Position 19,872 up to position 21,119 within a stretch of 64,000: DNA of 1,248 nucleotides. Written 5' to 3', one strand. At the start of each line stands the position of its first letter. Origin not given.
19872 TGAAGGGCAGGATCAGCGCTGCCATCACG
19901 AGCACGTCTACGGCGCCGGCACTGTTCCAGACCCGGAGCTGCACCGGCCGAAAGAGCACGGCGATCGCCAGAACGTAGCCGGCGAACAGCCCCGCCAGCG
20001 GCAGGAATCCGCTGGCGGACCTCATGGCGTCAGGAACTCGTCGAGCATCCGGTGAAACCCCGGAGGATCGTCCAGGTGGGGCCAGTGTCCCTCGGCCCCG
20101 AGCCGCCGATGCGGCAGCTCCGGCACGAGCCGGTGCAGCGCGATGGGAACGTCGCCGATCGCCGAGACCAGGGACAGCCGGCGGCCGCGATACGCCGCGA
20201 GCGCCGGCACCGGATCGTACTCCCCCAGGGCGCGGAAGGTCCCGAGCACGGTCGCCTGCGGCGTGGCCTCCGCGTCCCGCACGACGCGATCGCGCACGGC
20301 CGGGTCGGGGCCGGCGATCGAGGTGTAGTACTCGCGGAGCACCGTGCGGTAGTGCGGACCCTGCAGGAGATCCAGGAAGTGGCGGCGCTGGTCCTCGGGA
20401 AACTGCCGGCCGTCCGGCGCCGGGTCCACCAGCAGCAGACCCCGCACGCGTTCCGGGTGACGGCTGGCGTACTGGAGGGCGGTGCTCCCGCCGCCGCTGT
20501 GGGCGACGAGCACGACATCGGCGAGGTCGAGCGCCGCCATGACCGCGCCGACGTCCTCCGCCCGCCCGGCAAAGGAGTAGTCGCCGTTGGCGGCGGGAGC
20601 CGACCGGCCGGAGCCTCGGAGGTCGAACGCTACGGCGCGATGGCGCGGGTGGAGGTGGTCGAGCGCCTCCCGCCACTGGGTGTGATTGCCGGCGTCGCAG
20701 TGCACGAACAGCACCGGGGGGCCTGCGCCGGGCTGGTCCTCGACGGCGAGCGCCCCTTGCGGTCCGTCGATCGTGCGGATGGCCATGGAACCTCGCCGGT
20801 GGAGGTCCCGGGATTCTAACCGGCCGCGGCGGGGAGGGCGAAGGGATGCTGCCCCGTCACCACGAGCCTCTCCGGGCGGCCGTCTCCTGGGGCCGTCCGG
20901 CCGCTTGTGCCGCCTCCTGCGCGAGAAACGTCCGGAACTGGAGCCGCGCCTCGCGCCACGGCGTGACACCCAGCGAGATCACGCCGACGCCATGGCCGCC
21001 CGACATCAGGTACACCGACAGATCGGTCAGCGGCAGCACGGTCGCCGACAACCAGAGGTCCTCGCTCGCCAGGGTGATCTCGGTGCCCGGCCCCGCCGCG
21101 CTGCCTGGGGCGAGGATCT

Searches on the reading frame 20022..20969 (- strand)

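Call 57: search_protein_families(library=pfam, proteins=[window:20022-20969:-], max_evalue=0.0001)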
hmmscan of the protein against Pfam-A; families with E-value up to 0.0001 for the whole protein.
window:20022-20969:- (315 aa): 3 families
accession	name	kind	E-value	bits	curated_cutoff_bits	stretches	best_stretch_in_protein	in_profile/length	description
PF00561.26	Abhydrolase_1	-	1.4e-25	90.9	25.8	1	84-207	1-105/245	alpha/beta hydrolase fold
PF12697.13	Abhydrolase_6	-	8.5e-15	56.4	26.3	1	86-303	1-212/217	Alpha/beta hydrolase family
PF12146.15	Hydrolase_4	-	2.4e-09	37.3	27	1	112-235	34-164/239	Serine aminopeptidase, S33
